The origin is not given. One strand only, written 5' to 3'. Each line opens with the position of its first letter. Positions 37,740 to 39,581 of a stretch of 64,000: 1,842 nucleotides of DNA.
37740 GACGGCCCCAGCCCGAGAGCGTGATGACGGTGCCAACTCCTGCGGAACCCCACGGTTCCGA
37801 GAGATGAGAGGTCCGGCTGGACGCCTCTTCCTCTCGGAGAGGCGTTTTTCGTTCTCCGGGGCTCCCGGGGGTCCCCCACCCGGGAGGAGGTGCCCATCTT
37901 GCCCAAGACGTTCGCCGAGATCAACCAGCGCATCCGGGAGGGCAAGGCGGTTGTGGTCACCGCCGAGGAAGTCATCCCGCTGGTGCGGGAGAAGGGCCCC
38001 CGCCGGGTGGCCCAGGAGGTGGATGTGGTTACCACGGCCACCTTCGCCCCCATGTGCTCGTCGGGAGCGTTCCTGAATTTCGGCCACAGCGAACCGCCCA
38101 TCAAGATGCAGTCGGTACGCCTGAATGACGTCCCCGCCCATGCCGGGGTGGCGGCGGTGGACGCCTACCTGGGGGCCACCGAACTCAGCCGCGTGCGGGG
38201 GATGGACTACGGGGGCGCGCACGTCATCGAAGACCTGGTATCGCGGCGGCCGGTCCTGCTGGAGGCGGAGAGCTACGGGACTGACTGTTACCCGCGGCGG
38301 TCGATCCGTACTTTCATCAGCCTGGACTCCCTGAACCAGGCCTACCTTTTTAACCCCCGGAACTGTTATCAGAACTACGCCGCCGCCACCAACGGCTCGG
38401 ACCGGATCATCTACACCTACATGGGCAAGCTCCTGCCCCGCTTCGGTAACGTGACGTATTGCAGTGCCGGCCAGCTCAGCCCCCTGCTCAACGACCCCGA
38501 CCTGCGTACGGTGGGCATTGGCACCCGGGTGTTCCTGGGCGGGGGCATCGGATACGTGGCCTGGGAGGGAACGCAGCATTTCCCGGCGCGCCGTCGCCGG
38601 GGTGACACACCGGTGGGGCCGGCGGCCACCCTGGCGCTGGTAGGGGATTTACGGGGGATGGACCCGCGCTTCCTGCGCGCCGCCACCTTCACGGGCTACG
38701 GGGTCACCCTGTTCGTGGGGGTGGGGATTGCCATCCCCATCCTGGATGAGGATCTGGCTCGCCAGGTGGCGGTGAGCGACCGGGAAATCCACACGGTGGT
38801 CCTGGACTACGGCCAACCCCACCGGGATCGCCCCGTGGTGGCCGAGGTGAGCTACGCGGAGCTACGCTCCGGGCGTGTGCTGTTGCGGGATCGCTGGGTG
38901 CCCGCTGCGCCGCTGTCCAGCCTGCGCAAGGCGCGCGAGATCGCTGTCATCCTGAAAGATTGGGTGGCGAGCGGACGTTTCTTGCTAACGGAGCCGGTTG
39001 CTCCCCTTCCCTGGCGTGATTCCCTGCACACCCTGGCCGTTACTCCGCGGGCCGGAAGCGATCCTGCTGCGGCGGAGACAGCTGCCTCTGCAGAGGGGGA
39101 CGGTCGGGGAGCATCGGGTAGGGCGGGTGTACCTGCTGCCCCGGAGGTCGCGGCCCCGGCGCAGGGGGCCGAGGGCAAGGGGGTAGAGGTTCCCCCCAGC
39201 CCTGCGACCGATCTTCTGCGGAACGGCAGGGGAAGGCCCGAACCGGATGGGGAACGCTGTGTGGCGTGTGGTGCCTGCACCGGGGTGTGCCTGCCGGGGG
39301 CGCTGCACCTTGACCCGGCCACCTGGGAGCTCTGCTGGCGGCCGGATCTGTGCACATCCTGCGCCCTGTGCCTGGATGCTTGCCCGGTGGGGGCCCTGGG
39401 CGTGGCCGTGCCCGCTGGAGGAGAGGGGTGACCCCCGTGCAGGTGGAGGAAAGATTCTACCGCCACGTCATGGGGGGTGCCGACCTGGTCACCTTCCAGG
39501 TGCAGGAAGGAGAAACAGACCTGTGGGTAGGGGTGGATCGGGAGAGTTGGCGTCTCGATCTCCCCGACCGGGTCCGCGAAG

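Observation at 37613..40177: SAM-I riboswitch controlling an archaeal-type homocysteine biosynthesis gene pair (COG1900 fused to ferredoxin, plus COG2122)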

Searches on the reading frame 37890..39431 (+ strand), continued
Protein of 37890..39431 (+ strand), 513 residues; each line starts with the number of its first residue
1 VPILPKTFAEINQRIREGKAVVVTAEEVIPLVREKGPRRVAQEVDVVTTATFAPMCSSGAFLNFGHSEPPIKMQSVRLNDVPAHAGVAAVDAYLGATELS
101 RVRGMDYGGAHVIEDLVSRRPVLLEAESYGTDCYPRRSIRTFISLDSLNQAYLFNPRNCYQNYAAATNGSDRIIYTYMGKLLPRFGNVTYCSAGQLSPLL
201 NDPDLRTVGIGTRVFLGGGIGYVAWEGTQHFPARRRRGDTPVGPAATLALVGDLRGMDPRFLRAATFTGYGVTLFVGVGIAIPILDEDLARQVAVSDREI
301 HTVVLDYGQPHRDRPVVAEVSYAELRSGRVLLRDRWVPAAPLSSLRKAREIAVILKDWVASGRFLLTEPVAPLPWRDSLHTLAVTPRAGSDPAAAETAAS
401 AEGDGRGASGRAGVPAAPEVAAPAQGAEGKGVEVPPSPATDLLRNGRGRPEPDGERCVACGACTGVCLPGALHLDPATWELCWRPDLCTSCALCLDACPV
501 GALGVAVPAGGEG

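Call 22: find_encoding_contigs(protein=P0001, flank=10000, max_places=3)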
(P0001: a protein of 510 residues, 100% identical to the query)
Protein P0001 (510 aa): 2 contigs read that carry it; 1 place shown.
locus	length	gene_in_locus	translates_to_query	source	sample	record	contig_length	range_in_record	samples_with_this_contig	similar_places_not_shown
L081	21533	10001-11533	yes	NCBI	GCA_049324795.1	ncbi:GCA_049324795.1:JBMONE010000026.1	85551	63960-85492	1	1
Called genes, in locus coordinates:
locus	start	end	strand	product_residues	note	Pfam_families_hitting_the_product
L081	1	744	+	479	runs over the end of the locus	PF07969:Amidohydro_3, PF01979:Amidohydro_1 (weak)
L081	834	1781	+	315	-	PF22082:TtuA_LIM_N, PF01171:ATP_bind_3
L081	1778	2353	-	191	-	PF03167:UDG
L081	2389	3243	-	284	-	PF01904:DUF72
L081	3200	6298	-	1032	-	PF02811:PHP, PF07733:DNA_pol3_alpha, PF17657:DNA_pol3_finger, PF14579:HHH_6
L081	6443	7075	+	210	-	PF00571:CBS, PF01842:ACT, PF22190:TTHA0829-like_ACT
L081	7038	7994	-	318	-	PF00056:Ldh_1_N, PF02866:Ldh_1_C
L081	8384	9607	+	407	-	PF04015:DUF362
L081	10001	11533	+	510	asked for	PF01837:HcyBio, PF00037:Fer4 (faint), PF12837:Fer4_6 (faint), PF12838:Fer4_7 (weak), PF14697:Fer4_21 (weak)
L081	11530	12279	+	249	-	PF27030:AbpE_bact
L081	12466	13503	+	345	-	PF01628:HrcA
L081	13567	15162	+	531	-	PF00118:Cpn60_TCP1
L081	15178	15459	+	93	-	PF00012:HSP70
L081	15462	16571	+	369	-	PF00226:DnaJ, PF01556:DnaJ_C, PF00684:DnaJ_CXXCXGXG, PF27439:DnaJ_C_2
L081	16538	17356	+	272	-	PF04452:Methyltrans_RNA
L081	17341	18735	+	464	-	PF00919:UPF0004, PF04055:Radical_SAM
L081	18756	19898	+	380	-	PF01820:Dala_Dala_lig_N, PF02786:CPSase_L_D2 (weak), PF02222:ATP-grasp, PF07478:Dala_Dala_lig_C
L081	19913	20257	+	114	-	PF11969:DcpS_C, PF01230:HIT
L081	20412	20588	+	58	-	PF01165:Ribosomal_S21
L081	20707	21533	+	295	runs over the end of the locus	PF20250:FapA_N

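Call 28: search_solved_structures(query=window:37899-39428:+, max_evalue=0.01)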
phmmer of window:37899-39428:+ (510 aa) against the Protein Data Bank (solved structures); distinct sequences matched with E-value up to 0.01: 16.
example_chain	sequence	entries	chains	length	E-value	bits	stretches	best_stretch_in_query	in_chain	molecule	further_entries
9sw6_G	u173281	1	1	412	4e-14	55.6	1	440-502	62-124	Polyferredoxin protein MvhB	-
7z0s_F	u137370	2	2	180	6.6e-08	35.1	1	439-501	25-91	Formate hydrogenlyase subunit 6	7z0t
5t5i_G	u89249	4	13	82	0.00035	22.8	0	481-510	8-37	Tungsten formylmethanofuran dehydrogenase subunit fwdG | Tungsten formylmethanofuran dehydrogenase, subunit G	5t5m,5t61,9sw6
7p61_I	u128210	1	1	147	0.00045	22.5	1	448-501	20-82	NADH-quinone oxidoreductase subunit I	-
7p7k_I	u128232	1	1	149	0.00049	22.3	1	448-501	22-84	NADH-quinone oxidoreductase subunit I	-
7p62_I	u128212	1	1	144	0.00053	22.2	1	448-501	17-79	NADH-quinone oxidoreductase subunit I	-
7awt_I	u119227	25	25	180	0.00058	22.1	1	448-501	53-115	NADH-quinone oxidoreductase subunit I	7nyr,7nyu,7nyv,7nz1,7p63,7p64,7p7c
6u8y_N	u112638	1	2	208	0.0006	22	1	444-502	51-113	NADH dehydrogenase subunit I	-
7p69_I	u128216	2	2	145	0.00065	21.9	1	448-501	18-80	NADH-quinone oxidoreductase subunit I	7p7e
9sfi_T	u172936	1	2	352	0.00096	21.4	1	443-503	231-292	4Fe-4S ferredoxin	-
6cfw_N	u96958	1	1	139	0.0017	20.6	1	440-502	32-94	NADH-plastoquinone oxidoreductase subunit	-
8a8o_C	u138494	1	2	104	0.0022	20.2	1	452-503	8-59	Beta-subunit of the PAPS reductase from Methanothermococcus thermolithotrophicus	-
9g03_E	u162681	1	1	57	0.0046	19.1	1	452-499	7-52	Ferredoxin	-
9sw6_H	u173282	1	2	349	0.0087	18.2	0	449-505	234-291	Tungsten formylmethanofuran dehydrogenase, subunit F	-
8qby_I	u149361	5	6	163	0.009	18.2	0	446-500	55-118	NADH-quinone oxidoreductase subunit I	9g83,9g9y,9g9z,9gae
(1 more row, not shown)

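Call 53: predict_structure(alignment_id=A2)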
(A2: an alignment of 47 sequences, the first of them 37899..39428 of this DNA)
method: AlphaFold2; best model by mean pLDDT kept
length: 510 residues; sequences in the alignment: 47
mean_pLDDT: 76.7   pTM: 0.75
mean pLDDT of the five models: 76.7, 76.1, 75.9, 72.2, 71.2
residues with pLDDT >= 90: 173; 70-90: 186; 50-70: 83; < 50: 68
segments of 3 or more residues with pLDDT < 50: 84-86, 194-196, 392-438, 442-444, 503-510
pLDDT, mean of each block of 10 residues (from residue 1): 91 97 90 96 90 87 74 93 67 94 93 96 84 87 94 68 92 84 82 47 78 93 73 82 84 93 82 90 89 86 88 91 87 84 84 96 88 66 55 44 30 31 29 44 55 64 72 68 74 68 41
secondary structure, 60 per line:
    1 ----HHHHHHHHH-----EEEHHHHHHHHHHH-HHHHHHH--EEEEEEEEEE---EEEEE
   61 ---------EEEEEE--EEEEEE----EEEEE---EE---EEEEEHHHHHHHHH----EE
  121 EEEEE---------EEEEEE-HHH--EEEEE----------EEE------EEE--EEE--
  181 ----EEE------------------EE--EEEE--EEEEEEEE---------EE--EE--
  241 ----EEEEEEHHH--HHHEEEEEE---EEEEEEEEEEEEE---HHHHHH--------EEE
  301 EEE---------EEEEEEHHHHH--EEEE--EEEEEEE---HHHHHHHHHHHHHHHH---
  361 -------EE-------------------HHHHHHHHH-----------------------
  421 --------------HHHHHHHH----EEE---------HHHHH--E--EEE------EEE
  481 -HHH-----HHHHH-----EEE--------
elements in order: H5-13 E19-21 H22-32 H34-40 E43-52 E56-60 E70-75 E78-83 E88-92 E101-105 H106-114 E119-125 E135-140 E147-151 E162-164 E171-173 E176-178 E185-187 E210-213 E216-223 E245-250 E259-264 E268-280 H284-289 E298-303 E313-318 H319-323 E326-329 E332-338 H342-357 H389-397 H435-442 E447-449 H459-463 E469-471 E478-480 H490-494 E500-502

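Call 56: fold_search(model_id=the predicted structure, library=pdb)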
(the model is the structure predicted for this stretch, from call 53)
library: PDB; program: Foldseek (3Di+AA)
matches with E <= 10: 369; with E <= 0.001: 0
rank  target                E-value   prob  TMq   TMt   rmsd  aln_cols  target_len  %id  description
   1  3axd_A                6.7e-02  0.04  0.08  0.12  20.8       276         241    5  The truncated Fibrobacter succinogenes 1,3-1,4-beta-D-glucanase V18Y/W203Y in apo-form (released 2012-02-15)
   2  5iz5_B                4.6e-01  0.03  0.08  0.06  22.1       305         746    6  Human GIVD cytosolic phospholipase A2 (released 2016-06-08)
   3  6itb_C                4.6e-01  0.01  0.06  0.09  23.6       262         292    9  Icosahedral asymmetric unit (iASU) model of the well-refined part of FHV eluted particle (released 2019-08-28)
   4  2v73_A                4.9e-01  0.02  0.07  0.14  19.5       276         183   10  The structure of the family 40 CBM from C. perfringens NanJ in complex with a sialic acid containing molecule (released 2007-08-21)
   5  7juk                  5.5e-01  0.13  0.10  0.14  11.8       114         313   10  Crystal structure of PTEN with a tetra-phosphorylated tail (4p-crPTEN-13sp-T2, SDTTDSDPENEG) (released 2021-10-13)
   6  6p4f_B                5.5e-01  0.04  0.06  0.07  15.3       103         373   12  Crystal structure of the XPB-Bax1-forked DNA ternary complex (released 2020-06-17)
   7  8bee_I                5.8e-01  0.77  0.09  0.28   4.5        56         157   38  Cryo-EM structure of the Arabidopsis thaliana I+III2 supercomplex (CI peripheral core) (released 2023-01-11)
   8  6kxt                  6.5e-01  0.13  0.10  0.24   9.8       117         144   10  BON1-C2B (released 2020-09-16)
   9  5tzt_B                6.9e-01  0.01  0.08  0.11  21.0       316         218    8  Crystal structure of human CD47 ECD bound to Fab of C47B161 (released 2017-03-15)
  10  8j64_A                7.3e-01  0.01  0.06  0.12  19.4       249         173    9  Crystal structure of Toxoplasma gondii MIC2-M2AP complex (released 2023-08-30)
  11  4kvn_L                7.7e-01  0.01  0.08  0.13  20.0       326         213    7  Crystal structure of Fab 39.29 in complex with Influenza Hemagglutinin A/Perth/16/2009 (H3N2) (released 2013-08-07)
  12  9kgl_A                8.2e-01  0.07  0.09  0.13  20.9       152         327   11  Structure of KATP channel in complex with centipede toxin SpTx1 (released 2025-11-12)
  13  4rx4_D                8.2e-01  0.01  0.08  0.13  18.8       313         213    8  Crystal structure of VH1-46 germline-derived CD4-binding site-directed antibody 8ANC134 in complex with HIV-1 clade A  (released 2015-07-01)
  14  7q4w_B                8.7e-01  0.90  0.10  0.10   2.3        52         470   25  CryoEM structure of electron bifurcating Fe-Fe hydrogenase HydABC complex A. woodii in the oxidised state (released 2023-02-15)
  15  4dep_B                8.7e-01  0.03  0.10  0.15  20.3       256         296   12  Structure of the IL-1b signaling complex (released 2012-03-21)
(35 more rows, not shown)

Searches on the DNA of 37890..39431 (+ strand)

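Call 20: search_rna_families(sources=[L001, L002, L003, L004, L005, L006, L007, L008, L009, L010, L011, L012, L013], threshold=gathering)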
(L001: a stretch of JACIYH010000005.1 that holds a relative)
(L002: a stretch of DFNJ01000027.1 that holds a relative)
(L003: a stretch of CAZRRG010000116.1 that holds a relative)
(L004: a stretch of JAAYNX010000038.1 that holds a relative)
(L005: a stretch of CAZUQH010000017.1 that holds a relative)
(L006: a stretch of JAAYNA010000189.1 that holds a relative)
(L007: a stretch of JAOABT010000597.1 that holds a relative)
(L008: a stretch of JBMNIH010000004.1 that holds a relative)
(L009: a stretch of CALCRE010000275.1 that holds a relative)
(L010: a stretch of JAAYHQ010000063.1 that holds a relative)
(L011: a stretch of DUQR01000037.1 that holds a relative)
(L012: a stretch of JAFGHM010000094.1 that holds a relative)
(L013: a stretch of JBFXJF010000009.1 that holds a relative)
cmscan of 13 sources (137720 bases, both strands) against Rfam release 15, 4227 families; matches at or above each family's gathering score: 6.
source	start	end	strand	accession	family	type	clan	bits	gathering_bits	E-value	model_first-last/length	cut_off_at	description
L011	314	429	+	RF00162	SAM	Cis-reg; riboswitch;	CL00012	91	44.4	4.6e-20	1-108/108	no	SAM riboswitch aptamer (S box leader)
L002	100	240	+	RF00162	SAM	Cis-reg; riboswitch;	CL00012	89.9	44.4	9.2e-20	1-108/108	no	SAM riboswitch aptamer (S box leader)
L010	5755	5870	+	RF00162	SAM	Cis-reg; riboswitch;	CL00012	88.8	44.4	1.9e-19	1-108/108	no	SAM riboswitch aptamer (S box leader)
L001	5773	5911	+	RF00162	SAM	Cis-reg; riboswitch;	CL00012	86.3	44.4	1e-18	1-108/108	no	SAM riboswitch aptamer (S box leader)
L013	5819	5927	+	RF00162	SAM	Cis-reg; riboswitch;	CL00012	80.6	44.4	4.5e-17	1-108/108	no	SAM riboswitch aptamer (S box leader)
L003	4988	5060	+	RF00005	tRNA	Gene; tRNA;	CL00001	62.9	29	6.2e-11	1-71/71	no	tRNA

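Call 23: search_rna_families(sources=[L014, L015, L016, L017, L019, L027, L030, L031, L034, L035, L037, L039, L038, L040], threshold=gathering)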
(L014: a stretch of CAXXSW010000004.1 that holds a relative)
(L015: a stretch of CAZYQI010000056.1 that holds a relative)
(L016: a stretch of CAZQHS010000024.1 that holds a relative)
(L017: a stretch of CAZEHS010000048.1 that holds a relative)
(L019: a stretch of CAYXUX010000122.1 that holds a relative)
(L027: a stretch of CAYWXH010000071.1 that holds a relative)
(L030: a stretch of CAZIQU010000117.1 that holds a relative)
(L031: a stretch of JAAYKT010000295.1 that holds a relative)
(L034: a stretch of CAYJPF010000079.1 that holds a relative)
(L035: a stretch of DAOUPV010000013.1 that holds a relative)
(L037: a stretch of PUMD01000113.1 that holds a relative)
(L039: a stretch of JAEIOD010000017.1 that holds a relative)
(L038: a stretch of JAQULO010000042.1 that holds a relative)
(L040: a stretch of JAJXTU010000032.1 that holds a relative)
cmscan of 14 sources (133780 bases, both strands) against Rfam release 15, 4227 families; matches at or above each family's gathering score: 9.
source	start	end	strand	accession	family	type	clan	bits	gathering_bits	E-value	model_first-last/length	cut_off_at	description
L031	3205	3317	+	RF00162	SAM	Cis-reg; riboswitch;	CL00012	91.9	44.4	2.3e-20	1-108/108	no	SAM riboswitch aptamer (S box leader)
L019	135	246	+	RF00162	SAM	Cis-reg; riboswitch;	CL00012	90.4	44.4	6.5e-20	1-108/108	no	SAM riboswitch aptamer (S box leader)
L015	129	228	+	RF00162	SAM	Cis-reg; riboswitch;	CL00012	86.7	44.4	7.5e-19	1-108/108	no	SAM riboswitch aptamer (S box leader)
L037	4336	4449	+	RF00162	SAM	Cis-reg; riboswitch;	CL00012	83.7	44.4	5.5e-18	1-108/108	no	SAM riboswitch aptamer (S box leader)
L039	5833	5929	+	RF00162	SAM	Cis-reg; riboswitch;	CL00012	80.4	44.4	5.1e-17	1-108/108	no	SAM riboswitch aptamer (S box leader)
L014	5682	5777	+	RF00162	SAM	Cis-reg; riboswitch;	CL00012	77.1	44.4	4.7e-16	1-108/108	no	SAM riboswitch aptamer (S box leader)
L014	3403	3507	+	RF00059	TPP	Cis-reg; riboswitch;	-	71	54.3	1.2e-11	1-105/105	no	TPP riboswitch aptamer (THI element)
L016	7188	7276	+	RF00005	tRNA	Gene; tRNA;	CL00001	57.5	29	1.8e-09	1-71/71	no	tRNA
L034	8818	8855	-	RF01990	SECIS_4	Cis-reg;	-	52.8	38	2.8e-09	1-38/38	no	Selenocysteine insertion sequence 4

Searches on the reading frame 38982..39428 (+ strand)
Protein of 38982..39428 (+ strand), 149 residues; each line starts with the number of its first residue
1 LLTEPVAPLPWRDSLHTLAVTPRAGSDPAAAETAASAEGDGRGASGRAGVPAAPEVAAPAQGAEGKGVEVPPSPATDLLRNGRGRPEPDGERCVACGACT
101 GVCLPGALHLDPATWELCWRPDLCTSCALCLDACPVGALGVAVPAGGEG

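Call 26: search_protein_families(library=pfam, proteins=[window:38982-39428:+], max_evalue=1)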
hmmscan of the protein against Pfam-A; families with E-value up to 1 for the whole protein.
seq(149 aa): 13 families
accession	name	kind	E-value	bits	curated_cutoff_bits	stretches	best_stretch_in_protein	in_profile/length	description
PF00037.32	Fer4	-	1.4e-08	34.6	21.1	2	119-139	3-23/24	4Fe-4S binding domain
PF12838.12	Fer4_7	-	2.7e-08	34.6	27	2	92-138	1-52/52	4Fe-4S dicluster domain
PF12837.12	Fer4_6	-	6.6e-08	32.6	25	2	119-139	4-24/24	4Fe-4S binding domain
PF14697.11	Fer4_21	-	1.3e-06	28.9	35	1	89-137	4-55/59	4Fe-4S dicluster domain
PF12797.12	Fer4_2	-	3e-06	27.3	24.5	2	86-103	3-20/22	4Fe-4S binding domain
PF12800.12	Fer4_4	-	7.1e-06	26.4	24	2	121-137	1-17/17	4Fe-4S binding domain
PF13187.11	Fer4_9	-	1.2e-05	25.6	27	2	92-138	1-51/52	4Fe-4S dicluster domain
PF13484.11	Fer4_16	-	0.00023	22.3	30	1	124-139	2-17/66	4Fe-4S double cluster binding domain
PF13237.11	Fer4_10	-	0.00051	20.3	25.5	2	89-135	5-53/53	4Fe-4S dicluster domain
PF12798.12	Fer4_3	-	0.0044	18.2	27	1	124-138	1-15/15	4Fe-4S binding domain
PF13183.11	Fer4_8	-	0.013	16.4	27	1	122-137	52-67/68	4Fe-4S dicluster domain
PF25160.1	LdpA_Fe-S-bd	-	0.19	12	27.6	1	91-106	26-41/49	LdpA Fe-S cluster-binding domain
PF13534.11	Fer4_17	-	0.71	10.9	22.2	0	122-136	44-58/61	4Fe-4S dicluster domain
